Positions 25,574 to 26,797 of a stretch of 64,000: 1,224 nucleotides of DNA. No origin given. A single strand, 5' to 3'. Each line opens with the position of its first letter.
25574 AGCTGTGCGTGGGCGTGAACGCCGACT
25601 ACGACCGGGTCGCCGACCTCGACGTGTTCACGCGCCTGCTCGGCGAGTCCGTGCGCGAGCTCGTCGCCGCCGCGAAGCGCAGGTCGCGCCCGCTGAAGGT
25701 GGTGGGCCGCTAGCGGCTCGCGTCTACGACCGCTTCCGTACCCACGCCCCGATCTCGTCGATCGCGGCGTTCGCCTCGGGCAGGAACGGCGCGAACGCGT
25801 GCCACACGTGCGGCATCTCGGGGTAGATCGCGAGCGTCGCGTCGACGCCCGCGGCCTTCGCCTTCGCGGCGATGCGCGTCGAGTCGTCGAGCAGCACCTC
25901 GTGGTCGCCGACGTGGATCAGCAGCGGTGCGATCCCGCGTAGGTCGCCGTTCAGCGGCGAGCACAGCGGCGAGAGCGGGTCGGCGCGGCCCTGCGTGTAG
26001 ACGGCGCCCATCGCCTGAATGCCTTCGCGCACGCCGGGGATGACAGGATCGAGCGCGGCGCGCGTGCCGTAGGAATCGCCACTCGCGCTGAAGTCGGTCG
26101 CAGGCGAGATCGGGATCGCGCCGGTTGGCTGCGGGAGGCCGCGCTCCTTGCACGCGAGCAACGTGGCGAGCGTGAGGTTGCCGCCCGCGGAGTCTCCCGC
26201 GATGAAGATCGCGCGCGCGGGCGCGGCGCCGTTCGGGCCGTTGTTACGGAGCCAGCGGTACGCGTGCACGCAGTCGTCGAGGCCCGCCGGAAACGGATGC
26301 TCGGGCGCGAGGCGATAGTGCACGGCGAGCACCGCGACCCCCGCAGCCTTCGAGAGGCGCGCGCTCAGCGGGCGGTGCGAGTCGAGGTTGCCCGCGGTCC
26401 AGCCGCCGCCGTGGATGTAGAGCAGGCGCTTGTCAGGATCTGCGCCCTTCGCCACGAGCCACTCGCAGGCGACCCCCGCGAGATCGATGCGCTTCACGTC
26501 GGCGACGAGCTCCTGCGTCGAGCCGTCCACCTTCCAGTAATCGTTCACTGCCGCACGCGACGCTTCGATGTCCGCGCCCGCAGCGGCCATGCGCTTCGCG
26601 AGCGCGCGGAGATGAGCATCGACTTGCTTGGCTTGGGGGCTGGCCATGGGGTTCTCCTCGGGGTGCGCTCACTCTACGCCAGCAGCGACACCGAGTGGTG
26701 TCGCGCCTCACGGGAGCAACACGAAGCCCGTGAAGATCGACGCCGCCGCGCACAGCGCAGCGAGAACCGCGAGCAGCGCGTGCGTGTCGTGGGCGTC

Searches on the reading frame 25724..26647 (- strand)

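Call 83: search_protein_families(library=pfam, proteins=[window:25724-26647:-], max_evalue=0.00001)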
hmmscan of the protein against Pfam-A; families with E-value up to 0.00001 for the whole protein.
window:25724-26647:- (307 aa): 3 families
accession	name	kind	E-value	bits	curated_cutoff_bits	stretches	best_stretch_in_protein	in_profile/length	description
PF07859.19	Abhydrolase_3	-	1.2e-59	202.1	25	1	75-283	1-209/210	alpha/beta hydrolase fold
PF20434.5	BD-FAE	-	3e-16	60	26.8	1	70-166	11-108/215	BD-FAE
PF10340.15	Say1_Mug180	-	2e-08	34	21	1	71-187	121-238/374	Steryl acetyl hydrolase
